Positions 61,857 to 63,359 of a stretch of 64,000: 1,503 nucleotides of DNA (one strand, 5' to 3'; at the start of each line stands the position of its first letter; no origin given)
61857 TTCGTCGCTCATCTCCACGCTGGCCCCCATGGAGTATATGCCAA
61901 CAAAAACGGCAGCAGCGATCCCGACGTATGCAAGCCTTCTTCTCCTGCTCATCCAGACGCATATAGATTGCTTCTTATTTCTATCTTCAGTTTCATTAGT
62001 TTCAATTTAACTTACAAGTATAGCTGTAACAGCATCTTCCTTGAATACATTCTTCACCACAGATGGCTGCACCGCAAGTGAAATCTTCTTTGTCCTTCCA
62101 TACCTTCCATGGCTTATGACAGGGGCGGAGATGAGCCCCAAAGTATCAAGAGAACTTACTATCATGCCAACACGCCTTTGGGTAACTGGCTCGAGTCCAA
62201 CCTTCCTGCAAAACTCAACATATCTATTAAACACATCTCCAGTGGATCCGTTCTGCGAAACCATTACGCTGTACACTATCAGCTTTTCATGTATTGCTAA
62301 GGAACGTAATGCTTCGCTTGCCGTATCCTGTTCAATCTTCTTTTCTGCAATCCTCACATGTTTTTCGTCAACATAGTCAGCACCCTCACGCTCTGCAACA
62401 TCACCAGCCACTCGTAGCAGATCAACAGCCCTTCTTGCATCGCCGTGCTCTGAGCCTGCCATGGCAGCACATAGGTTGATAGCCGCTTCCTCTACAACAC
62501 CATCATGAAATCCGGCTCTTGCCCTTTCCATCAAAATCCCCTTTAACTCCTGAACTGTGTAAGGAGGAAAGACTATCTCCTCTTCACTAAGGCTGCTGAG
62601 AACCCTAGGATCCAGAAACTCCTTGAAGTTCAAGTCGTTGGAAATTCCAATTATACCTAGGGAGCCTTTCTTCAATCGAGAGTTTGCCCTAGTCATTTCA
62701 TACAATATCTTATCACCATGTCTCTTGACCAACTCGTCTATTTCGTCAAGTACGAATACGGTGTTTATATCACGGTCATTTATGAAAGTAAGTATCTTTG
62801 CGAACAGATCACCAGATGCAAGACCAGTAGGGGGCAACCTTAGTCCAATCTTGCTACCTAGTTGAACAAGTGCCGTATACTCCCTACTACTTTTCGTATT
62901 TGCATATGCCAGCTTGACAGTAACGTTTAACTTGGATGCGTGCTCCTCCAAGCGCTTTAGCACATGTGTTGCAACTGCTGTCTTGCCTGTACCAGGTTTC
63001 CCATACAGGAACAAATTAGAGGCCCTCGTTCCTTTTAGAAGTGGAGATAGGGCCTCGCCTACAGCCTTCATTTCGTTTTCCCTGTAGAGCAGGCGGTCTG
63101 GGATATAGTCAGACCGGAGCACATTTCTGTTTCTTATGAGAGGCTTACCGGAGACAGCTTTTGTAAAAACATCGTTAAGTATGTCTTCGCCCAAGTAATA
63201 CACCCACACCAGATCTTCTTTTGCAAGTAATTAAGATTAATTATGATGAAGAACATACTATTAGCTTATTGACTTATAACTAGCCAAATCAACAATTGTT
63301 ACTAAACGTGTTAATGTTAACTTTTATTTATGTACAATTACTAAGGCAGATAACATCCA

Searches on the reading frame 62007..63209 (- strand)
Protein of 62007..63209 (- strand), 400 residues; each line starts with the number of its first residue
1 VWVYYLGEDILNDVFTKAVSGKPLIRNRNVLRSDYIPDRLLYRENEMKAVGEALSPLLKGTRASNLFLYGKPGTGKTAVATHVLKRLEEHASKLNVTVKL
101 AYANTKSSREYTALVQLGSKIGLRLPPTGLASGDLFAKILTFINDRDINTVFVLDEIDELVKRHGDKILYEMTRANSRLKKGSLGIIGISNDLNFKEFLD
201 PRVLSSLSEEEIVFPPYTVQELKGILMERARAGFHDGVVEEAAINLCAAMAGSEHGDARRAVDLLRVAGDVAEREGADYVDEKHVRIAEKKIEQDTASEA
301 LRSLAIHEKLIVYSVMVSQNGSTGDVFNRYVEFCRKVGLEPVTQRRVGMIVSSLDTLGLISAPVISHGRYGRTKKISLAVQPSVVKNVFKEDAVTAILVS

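Call 10: search_protein_families(library=pfam, proteins=[window:62007-63209:-])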
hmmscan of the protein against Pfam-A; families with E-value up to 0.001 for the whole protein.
window:62007-63209:- (400 aa): 12 families
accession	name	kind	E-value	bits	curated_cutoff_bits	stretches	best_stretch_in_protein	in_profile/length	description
PF22703.2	Cdc6_lid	-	3.4e-23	81.8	27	1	225-289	3-67/68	Cdc6 AAA+ ATPase-type lid domain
PF09079.17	Cdc6_C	-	1.2e-22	80.1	25.1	1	299-387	1-95/96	CDC6, C terminal winged helix domain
PF13191.12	AAA_16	-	1.9e-10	41.9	32.6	1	39-173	1-156/167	AAA ATPase domain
PF13401.12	AAA_22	-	8.7e-10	39.4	27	1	62-172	4-104/130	AAA domain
PF22606.2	Cdc6-ORC-like_ATPase_lid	-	4.1e-09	36.7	27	1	217-275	1-59/60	Cdc6/ORC-like, ATPase lid domain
PF00004.35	AAA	-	4.4e-08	34.1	21.2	1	67-212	2-127/131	ATPase family associated with various cellular activities (AAA)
PF24883.2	NPHP3_N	-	2.1e-06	28.5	24.8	1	63-107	22-64/164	Nephrocystin 3, N-terminal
PF01637.24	ATPase_2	-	0.00011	22.5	33.2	1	43-171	4-134/225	ATPase domain predominantly from Archaea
PF07728.20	AAA_5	-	0.00018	22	22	1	65-107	1-39/139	AAA domain (dynein-related subfamily)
PF09848.15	SLFN-g3_helicase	-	0.00024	20.9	24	1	66-156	4-87/354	Schlafen group 3, DNA/RNA helicase domain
PF05673.19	DUF815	-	0.00036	20.2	23.8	1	39-91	29-81/249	Protein of unknown function (DUF815)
PF00931.28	NB-ARC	-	0.00051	19.8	23.5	1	50-158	5-110/248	NB-ARC domain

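Call 11: find_homologous_proteins(query=window:62007-63209:-, max_evalue=1e-30)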
Query window:62007-63209:- (400 aa): 7600 proteins with E <= 1e-30 among 8000 candidates; the best 120 are listed.
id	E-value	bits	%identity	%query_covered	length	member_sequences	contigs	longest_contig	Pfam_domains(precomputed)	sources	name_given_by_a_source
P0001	1.6e-251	852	100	99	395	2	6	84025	PF22703.3,PF24883.3,PF22606.3,PF00004.36,PF13401.13,PF09079.18,PF13191.13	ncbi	ncbi:MAG: orc1/cdc6 family replication initiation protein [Nitrososphaerales archaeon]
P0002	1.1e-219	747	85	99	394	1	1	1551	PF22703.3,PF24883.3,PF22606.3,PF00004.36,PF13401.13,PF09079.18,PF13191.13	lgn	-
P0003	2.3e-219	746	86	99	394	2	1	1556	PF22703.3,PF24883.3,PF22606.3,PF00004.36,PF13401.13,PF09079.18,PF13191.13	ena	-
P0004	2.7e-218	742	86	99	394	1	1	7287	PF22703.3,PF24883.3,PF22606.3,PF00004.36,PF13401.13,PF09079.18,PF13191.13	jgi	jgi:cell division control protein 6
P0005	2.7e-218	742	86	99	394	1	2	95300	PF22703.3,PF24883.3,PF22606.3,PF00004.36,PF13401.13,PF09079.18,PF13191.13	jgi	jgi:cell division control protein 6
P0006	3.3e-218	742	85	99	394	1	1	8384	PF22703.3,PF24883.3,PF22606.3,PF00004.36,PF13401.13,PF09079.18,PF13191.13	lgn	-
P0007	1.8e-217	740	85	99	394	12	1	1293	PF22703.3,PF24883.3,PF22606.3,PF00004.36,PF13401.13,PF09079.18,PF13191.13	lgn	-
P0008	8.4e-217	737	85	99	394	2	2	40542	PF22703.3,PF24883.3,PF22606.3,PF00004.36,PF13401.13,PF09079.18,PF13191.13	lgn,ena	-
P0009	3.9e-211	719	83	99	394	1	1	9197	PF22703.3,PF24883.3,PF22606.3,PF00004.36,PF13401.13,PF09079.18,PF13191.13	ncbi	-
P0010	2.4e-210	716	82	99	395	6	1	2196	PF22703.3,PF24883.3,PF22606.3,PF00004.36,PF13401.13,PF09079.18,PF13191.13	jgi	jgi:cell division control protein 6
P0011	7.2e-209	711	82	98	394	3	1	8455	PF22703.3,PF24883.3,PF22606.3,PF00004.36,PF13401.13,PF01637.25,PF09079.18,PF13191.13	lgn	-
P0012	1.1e-207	707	80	99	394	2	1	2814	PF22703.3,PF24883.3,PF22606.3,PF00004.36,PF13401.13,PF09079.18,PF13191.13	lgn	-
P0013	3.8e-207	706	80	99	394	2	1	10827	PF22703.3,PF24883.3,PF22606.3,PF00004.36,PF13401.13,PF01637.25,PF09079.18,PF13191.13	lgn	-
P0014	5.7e-207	705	81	99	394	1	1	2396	PF22703.3,PF24883.3,PF22606.3,PF00004.36,PF13401.13,PF01637.25,PF09079.18,PF13191.13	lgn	-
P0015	2.6e-202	690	77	100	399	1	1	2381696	PF22703.3,PF24883.3,PF22606.3,PF00004.36,PF13401.13,PF01637.25,PF09079.18,PF13191.13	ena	-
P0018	3.8e-200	683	77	100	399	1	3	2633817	PF22703.3,PF24883.3,PF22606.3,PF00004.36,PF13401.13,PF01637.25,PF09079.18,PF13191.13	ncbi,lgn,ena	-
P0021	8.5e-199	678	78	98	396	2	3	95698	PF22703.3,PF22606.3,PF00004.36,PF13401.13,PF09079.18,PF13191.13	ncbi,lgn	-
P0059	1.3e-162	559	65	96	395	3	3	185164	PF22703.3,PF24883.3,PF22606.3,PF00004.36,PF13401.13,PF09079.18,PF13191.13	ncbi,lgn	ncbi:MAG: orc1/cdc6 family replication initiation protein [Candidatus Nitrosocaldaceae archaeon]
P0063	2.2e-142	493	57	98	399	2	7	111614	PF22703.3,PF22606.3,PF00004.36,PF13401.13,PF09079.18,PF13191.13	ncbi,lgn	ncbi:MAG: orc1/cdc6 family replication initiation protein [Nitrososphaerales archaeon]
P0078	4.2e-132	459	55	97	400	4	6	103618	PF22703.3,PF24883.3,PF22606.3,PF00004.36,PF13401.13,PF01637.25,PF09079.18,PF13191.13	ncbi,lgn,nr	ncbi:MAG: orc1/cdc6 family replication initiation protein [Candidatus Methylarchaceae archaeon HK02M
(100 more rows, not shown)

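Call 17: find_related_loci(query=A1, collection=genome_contigs, flank=4000)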
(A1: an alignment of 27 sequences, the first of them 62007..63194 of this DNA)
Query A1 (395 aa) in genome_contigs; peptide patterns used: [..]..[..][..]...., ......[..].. (x = any residue, [..] = any of these).
600 stretches matched a pattern (row limit reached: there are more); 459 encode a relative of the query (tblastn E <= 1e-3); the best 80 are kept; 80 distinct loci.
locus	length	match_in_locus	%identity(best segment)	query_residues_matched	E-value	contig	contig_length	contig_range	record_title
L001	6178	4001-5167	57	3-389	2e-141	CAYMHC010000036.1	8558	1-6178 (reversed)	MAG TPA_asm: uncultured Nitrosopumilales archaeon isolate binchicken_co124_355 genome assembly, contig: NODE_6516_length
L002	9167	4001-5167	53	5-387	1e-125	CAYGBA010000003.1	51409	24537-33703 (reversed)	MAG TPA_asm: uncultured Candidatus Bathyarchaeia archaeon isolate ERP108616_co2_86 genome assembly, contig: NODE_677_len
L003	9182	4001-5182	49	4-393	3e-125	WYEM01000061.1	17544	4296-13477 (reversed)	MAG: Thaumarchaeota archaeon isolate EvPrim.Bin14 NODE_321_length_17544_cov_31.2917, whole genome shotgun sequence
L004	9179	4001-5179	48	1-387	9e-125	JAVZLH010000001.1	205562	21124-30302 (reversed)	MAG: Candidatus Bathyarchaeia archaeon isolate DRTY-6_201907_bins_47 DRTY-6_201907_bins_47_scaffold_1, whole genome shot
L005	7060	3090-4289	49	1-394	2e-123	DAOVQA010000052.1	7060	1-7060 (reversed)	MAG TPA_asm: Candidatus Bathyarchaeota archaeon isolate CSMAG_1563 CSMAG_1563_k141_1124601_length_7060_cov_64.0811, whol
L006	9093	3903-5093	48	4-394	7e-123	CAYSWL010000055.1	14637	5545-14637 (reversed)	MAG TPA_asm: uncultured Candidatus Bathyarchaeia archaeon isolate binchicken_co43_354 genome assembly, contig: NODE_7395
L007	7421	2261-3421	48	5-388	3e-122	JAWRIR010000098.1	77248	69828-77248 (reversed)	MAG: Thermoproteota archaeon isolate ADS1 c_000000138886, whole genome shotgun sequence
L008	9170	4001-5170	49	4-387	3e-122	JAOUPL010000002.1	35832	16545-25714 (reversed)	MAG: Candidatus Bathyarchaeota archaeon isolate 8_1_Oct_SF_Bin52 8_1_Oct_SF_Bin52_scaffold_404_c1, whole genome shotgun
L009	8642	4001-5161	49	4-387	1e-122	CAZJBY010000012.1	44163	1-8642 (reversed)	MAG TPA_asm: uncultured Candidatus Bathyarchaeia archaeon isolate binchicken_co129_789 genome assembly, contig: NODE_206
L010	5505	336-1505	48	4-387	4e-122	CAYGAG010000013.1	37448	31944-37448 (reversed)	MAG TPA_asm: uncultured Candidatus Bathyarchaeia archaeon isolate ERP108616_co2_98 genome assembly, contig: NODE_1291_le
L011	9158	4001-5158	48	5-387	8e-122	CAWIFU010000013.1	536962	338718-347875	MAG: Candidatus Bathyarchaeota archaeon isolate MFD01872.bin.1.306 genome assembly, contig: contig_60474, whole genome s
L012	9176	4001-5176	48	4-390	1e-121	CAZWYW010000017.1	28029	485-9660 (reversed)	MAG TPA_asm: uncultured Candidatus Bathyarchaeia archaeon isolate SRP141552_co1_226 genome assembly, contig: NODE_613_le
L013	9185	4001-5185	49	1-387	4e-121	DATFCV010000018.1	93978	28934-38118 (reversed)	MAG TPA_asm: Nitrosotalea sp. isolate SMAG_U8563 k141_196609, whole genome shotgun sequence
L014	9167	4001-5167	49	5-387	3e-121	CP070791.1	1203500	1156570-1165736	MAG: Candidatus Bathyarchaeota archaeon isolate bin1445 chromosome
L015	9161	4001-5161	48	4-387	5e-121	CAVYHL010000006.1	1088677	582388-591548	MAG: Candidatus Bathyarchaeota archaeon isolate MFD03726.bin.1.104 genome assembly, contig: contig_19721, whole genome s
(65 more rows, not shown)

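Call 18: find_encoding_contigs(protein=P0001, flank=6000, max_places=4)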
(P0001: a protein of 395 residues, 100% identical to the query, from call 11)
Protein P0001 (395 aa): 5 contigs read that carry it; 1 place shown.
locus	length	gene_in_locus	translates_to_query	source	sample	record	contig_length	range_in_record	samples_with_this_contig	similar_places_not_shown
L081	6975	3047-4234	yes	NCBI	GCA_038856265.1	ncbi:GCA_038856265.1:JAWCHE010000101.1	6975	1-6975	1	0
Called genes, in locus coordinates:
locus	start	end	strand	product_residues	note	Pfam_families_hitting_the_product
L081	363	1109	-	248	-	PF01884:PcrB, PF00977:His_biosynth (weak)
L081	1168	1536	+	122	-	-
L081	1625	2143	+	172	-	-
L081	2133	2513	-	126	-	-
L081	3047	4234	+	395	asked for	PF13191:AAA_16, PF24883:NPHP3_N (faint), PF00004:AAA, PF13401:AAA_22, PF22606:Cdc6-ORC-like_ATPase_lid, PF22703:Cdc6_lid, PF09079:WHD_Cdc6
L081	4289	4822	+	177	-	PF01944:SpoIIM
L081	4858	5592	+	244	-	PF09754:PAC2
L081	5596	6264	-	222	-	PF00590:TP_methylase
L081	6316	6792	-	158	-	-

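Call 19: find_encoding_contigs(protein=P0005, flank=4000, max_places=3)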
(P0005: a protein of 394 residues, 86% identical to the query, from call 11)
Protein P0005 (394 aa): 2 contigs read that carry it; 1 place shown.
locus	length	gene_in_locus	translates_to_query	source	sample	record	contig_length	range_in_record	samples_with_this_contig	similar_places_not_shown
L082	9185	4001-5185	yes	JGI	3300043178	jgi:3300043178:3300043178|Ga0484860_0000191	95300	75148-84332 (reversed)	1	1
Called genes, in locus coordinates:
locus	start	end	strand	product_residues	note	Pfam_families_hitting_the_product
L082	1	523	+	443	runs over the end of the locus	PF00464:SHMT, PF00155:Aminotran_1_2, PF01212:Beta_elim_lyase (faint)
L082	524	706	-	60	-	-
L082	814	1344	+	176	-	PF13482:RNase_H_2 (weak)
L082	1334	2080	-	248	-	PF00478:IMPDH (faint), PF01884:PcrB, PF00977:His_biosynth (weak)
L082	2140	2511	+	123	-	-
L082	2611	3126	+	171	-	PF25213:HVO_A0261_N (weak)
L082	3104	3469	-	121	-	-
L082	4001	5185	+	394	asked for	PF13191:AAA_16, PF24883:NPHP3_N (faint), PF00004:AAA, PF13401:AAA_22, PF22606:Cdc6-ORC-like_ATPase_lid, PF22703:Cdc6_lid, PF09079:WHD_Cdc6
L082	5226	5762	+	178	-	PF01944:SpoIIM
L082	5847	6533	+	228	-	PF09754:PAC2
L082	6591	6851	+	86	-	PF13601:HTH_34 (weak)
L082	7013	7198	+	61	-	-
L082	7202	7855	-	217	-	PF00590:TP_methylase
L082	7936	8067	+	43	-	-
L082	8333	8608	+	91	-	PF13616:Rotamase_3, PF13145:Rotamase_2, PF00639:Rotamase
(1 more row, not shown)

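Call 20: find_encoding_contigs(protein=P0008, flank=3000, max_places=2)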
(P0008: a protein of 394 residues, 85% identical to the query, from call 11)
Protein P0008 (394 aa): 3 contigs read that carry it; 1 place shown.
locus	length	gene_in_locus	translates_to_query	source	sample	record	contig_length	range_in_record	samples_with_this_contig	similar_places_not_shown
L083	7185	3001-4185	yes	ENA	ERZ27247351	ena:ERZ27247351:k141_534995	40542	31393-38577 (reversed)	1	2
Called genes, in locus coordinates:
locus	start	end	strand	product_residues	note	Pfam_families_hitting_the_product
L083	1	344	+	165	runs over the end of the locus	-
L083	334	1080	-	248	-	PF00478:IMPDH (faint), PF01884:PcrB, PF03928:HbpS-like (faint), PF02581:TMP-TENI (faint), PF00977:His_biosynth (weak)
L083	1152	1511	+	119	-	-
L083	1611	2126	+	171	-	PF25213:HVO_A0261_N (weak)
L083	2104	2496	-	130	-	-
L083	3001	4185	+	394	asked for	PF13191:AAA_16, PF24883:NPHP3_N (faint), PF00004:AAA, PF13401:AAA_22, PF22606:Cdc6-ORC-like_ATPase_lid, PF22703:Cdc6_lid, PF09079:WHD_Cdc6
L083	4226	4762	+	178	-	PF01944:SpoIIM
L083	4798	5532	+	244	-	PF09754:PAC2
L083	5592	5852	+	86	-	-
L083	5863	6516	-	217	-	PF00590:TP_methylase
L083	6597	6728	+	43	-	-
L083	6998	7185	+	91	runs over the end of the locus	PF13145:Rotamase_2, PF13616:Rotamase_3, PF00639:Rotamase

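Call 21: find_encoding_contigs(protein=P0018, flank=3000, max_places=2)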
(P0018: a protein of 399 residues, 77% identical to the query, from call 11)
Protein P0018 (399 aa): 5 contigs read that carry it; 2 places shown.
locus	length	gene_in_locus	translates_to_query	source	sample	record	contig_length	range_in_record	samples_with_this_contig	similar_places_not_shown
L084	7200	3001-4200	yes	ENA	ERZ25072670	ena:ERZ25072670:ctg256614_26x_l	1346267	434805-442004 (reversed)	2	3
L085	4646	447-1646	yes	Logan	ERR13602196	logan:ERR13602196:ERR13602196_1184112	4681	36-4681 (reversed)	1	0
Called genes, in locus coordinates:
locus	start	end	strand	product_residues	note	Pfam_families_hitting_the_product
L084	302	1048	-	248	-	PF01884:PcrB, PF00977:His_biosynth (weak)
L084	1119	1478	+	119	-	-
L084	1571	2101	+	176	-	-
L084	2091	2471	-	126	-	-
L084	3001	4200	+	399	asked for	PF01637:ATPase_2 (weak), PF13191:AAA_16, PF13401:AAA_22, PF24883:NPHP3_N (faint), PF00004:AAA, PF22606:Cdc6-ORC-like_ATPase_lid, PF22703:Cdc6_lid, PF09079:WHD_Cdc6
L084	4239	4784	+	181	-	PF01944:SpoIIM (weak)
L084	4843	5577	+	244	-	PF09754:PAC2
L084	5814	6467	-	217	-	PF00590:TP_methylase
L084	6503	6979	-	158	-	-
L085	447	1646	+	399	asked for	PF01637:ATPase_2 (weak), PF13191:AAA_16, PF13401:AAA_22, PF24883:NPHP3_N (faint), PF00004:AAA, PF22606:Cdc6-ORC-like_ATPase_lid, PF22703:Cdc6_lid, PF09079:WHD_Cdc6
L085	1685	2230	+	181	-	PF01944:SpoIIM (weak)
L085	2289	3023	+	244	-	PF09754:PAC2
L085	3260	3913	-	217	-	PF00590:TP_methylase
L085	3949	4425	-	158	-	-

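Call 22: find_encoding_contigs(protein=P0015, flank=3000, max_places=2)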
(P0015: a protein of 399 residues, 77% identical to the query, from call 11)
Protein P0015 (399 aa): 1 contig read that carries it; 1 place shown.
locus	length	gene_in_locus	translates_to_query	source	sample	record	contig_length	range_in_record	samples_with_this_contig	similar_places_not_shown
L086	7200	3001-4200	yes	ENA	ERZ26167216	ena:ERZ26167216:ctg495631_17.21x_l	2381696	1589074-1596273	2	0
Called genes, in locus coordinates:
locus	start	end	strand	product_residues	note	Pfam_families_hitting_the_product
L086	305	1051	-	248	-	PF01884:PcrB, PF00977:His_biosynth (weak)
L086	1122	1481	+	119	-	-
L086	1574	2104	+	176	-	-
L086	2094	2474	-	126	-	-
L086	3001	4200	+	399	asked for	PF01637:ATPase_2 (weak), PF13191:AAA_16, PF13401:AAA_22, PF24883:NPHP3_N (faint), PF00004:AAA, PF22606:Cdc6-ORC-like_ATPase_lid, PF22703:Cdc6_lid, PF09079:WHD_Cdc6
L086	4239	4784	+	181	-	PF01944:SpoIIM (weak)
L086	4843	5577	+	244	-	PF09754:PAC2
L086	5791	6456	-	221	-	PF00590:TP_methylase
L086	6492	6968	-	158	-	-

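Call 23: find_encoding_contigs(protein=P0021, flank=3000, max_places=2)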
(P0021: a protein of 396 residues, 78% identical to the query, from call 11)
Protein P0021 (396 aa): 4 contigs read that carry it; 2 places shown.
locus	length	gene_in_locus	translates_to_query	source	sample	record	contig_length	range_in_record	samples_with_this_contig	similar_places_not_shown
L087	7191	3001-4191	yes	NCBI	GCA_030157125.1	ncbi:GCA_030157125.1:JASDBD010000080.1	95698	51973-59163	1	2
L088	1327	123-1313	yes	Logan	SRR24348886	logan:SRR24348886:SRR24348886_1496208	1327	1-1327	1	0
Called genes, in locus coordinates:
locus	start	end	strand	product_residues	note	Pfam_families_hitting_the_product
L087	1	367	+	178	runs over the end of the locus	PF13482:RNase_H_2 (weak)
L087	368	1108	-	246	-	PF00977:His_biosynth (faint), PF01884:PcrB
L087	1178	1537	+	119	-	-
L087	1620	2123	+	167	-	-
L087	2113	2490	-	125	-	-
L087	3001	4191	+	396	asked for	PF13191:AAA_16, PF00004:AAA, PF13401:AAA_22, PF22606:Cdc6-ORC-like_ATPase_lid, PF22703:Cdc6_lid, PF09079:WHD_Cdc6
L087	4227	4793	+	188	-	PF01944:SpoIIM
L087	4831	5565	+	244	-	PF09754:PAC2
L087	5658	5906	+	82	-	-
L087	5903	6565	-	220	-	PF00590:TP_methylase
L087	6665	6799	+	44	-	-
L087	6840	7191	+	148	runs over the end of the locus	PF13473:Cupredoxin_1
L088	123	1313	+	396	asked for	PF13191:AAA_16, PF00004:AAA, PF13401:AAA_22, PF22606:Cdc6-ORC-like_ATPase_lid, PF22703:Cdc6_lid, PF09079:WHD_Cdc6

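Call 51: find_encoding_contigs(protein=P0059, flank=3000, max_places=1)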
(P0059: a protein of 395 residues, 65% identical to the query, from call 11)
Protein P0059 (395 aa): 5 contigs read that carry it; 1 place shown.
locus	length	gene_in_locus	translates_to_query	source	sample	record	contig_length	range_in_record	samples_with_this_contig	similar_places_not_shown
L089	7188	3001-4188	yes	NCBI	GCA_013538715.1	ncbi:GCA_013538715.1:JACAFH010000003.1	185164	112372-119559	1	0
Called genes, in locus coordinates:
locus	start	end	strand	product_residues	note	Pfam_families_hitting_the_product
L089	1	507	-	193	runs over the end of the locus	-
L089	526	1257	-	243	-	PF01884:PcrB, PF00977:His_biosynth (faint)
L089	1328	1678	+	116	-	-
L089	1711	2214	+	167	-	-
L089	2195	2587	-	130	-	-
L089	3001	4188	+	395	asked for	PF13191:AAA_16, PF00004:AAA, PF13401:AAA_22, PF24883:NPHP3_N (faint), PF22606:Cdc6-ORC-like_ATPase_lid, PF22703:Cdc6_lid, PF09079:WHD_Cdc6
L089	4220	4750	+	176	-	PF01944:SpoIIM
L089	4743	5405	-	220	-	PF00590:TP_methylase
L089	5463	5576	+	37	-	-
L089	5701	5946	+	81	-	PF01037:AsnC_trans_reg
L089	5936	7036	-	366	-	PF00266:Aminotran_5, PF00155:Aminotran_1_2 (weak), PF01041:DegT_DnrJ_EryC1 (faint)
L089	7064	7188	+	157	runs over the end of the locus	-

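Call 52: find_encoding_contigs(protein=P0078, flank=3000, max_places=1)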
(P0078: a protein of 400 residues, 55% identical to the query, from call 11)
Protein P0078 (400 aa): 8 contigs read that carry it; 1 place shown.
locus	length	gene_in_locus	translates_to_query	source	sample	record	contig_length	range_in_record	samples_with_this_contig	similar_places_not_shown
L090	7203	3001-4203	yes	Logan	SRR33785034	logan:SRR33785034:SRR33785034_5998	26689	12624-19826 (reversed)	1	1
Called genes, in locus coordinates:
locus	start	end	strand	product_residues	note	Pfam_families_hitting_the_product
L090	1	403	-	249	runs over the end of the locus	PF01884:PcrB, PF00977:His_biosynth (weak)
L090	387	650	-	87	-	PF05129:Zn_ribbon_Elf1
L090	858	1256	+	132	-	-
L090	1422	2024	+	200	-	-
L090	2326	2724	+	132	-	-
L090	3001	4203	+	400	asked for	PF13191:AAA_16, PF01637:ATPase_2, PF13401:AAA_22, PF24883:NPHP3_N (faint), PF00004:AAA, PF22606:Cdc6-ORC-like_ATPase_lid, PF22703:Cdc6_lid, PF09079:WHD_Cdc6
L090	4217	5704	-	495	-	PF00149:Metallophos, PF04042:DNA_pol_E_B, PF12850:Metallophos_2 (faint)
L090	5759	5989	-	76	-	PF01423:LSM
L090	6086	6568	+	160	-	PF01472:PUA, PF26292:PUA_elF2D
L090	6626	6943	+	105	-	PF04472:SepF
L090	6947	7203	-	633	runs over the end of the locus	PF17214:KH_TffA, PF00753:Lactamase_B, PF16661:Lactamase_B_6, PF23023:Anti-Pycsar_Apyc1 (weak), PF12706:Lactamase_B_2 (weak), PF10996:Beta-Casp, PF07521:RMMBL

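Call 53: find_encoding_contigs(protein=P0063, flank=3000, max_places=1)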
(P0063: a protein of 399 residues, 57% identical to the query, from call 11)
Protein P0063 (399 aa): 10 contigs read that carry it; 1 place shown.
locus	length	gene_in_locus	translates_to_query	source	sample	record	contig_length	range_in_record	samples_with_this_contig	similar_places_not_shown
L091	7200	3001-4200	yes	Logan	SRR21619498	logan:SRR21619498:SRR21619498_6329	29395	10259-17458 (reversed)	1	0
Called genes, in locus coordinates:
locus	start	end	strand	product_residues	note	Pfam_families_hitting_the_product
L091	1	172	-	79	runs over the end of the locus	PF05129:Zn_ribbon_Elf1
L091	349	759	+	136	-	-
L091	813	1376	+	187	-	PF01978:TrmB (weak), PF01047:MarR (faint)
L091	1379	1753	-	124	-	-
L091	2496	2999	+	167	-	-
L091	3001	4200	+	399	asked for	PF13191:AAA_16, PF13401:AAA_22, PF00004:AAA (weak), PF22606:Cdc6-ORC-like_ATPase_lid, PF22703:Cdc6_lid, PF09079:WHD_Cdc6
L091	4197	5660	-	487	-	PF00149:Metallophos, PF04042:DNA_pol_E_B, PF12850:Metallophos_2 (weak)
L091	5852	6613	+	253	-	PF09754:PAC2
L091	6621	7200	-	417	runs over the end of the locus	PF02441:Flavoprotein, PF04127:DFP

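Call 67: search_protein_families(library=ncbifam, proteins=[window:62007-63194:-], max_evalue=0.1)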
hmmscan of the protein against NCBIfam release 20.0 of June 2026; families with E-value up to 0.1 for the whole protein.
window:62007-63194:- (395 aa): 23 families
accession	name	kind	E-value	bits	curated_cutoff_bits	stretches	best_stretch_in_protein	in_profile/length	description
NF001625.0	PRK00411.1-3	equivalog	1.3e-128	429.3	501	1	4-389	5-398/415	ORC1-type DNA replication protein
TIGR02928.1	TIGR02928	subfamily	3e-114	381.7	181.3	1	19-373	1-366/366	orc1/cdc6 family replication initiation protein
NF001624.0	PRK00411.1-2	subfamily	2.2e-62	211.1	354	1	19-384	13-372/374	ORC1-type DNA replication protein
NF001623.0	PRK00411.1-1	equivalog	4.4e-57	193.7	311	1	7-378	5-392/411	ORC1-type DNA replication protein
NF001626.0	PRK00411.1-5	equivalog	1.3e-46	159.1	417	1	19-381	16-371/374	ORC1-type DNA replication protein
NF001679.0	PRK00440.1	equivalog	0.00017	20.8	303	0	43-82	24-63/322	replication factor C small subunit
NF042959.1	IteA_antiphage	equivalog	0.00039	19.7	510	1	58-83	125-150/367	anti-phage ATPase IteA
NF000868.0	PRK00080.1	equivalog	0.00071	18.6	282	0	57-84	50-77/330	Holliday junction branch migration DNA helicase RuvB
TIGR00764.1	lon_rel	equivalog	0.00093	17.9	516.6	1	254-322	358-423/608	ATP-dependent protease LonB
TIGR00635.1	ruvB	equivalog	0.0015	17.7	299.05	0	59-84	31-56/305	Holliday junction branch migration DNA helicase RuvB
NF042934.1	cis_reg_atten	domain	0.0056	16.3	27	1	253-264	5-16/19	putative leader peptide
NF009067.0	PRK12402.1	equivalog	0.008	15.2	317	0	45-92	23-70/340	replication factor C small subunit 2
NF009883.0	PRK13341.1-4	equivalog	0.0086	14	668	1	44-92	41-89/729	AAA family ATPase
NF003232.0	PRK04195.2-2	equivalog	0.014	14.3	701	0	58-80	36-58/480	replication factor C large subunit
TIGR03922.1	T7SS_EccA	equivalog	0.034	12.7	466.65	0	57-80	311-334/557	type VII secretion AAA-ATPase EccA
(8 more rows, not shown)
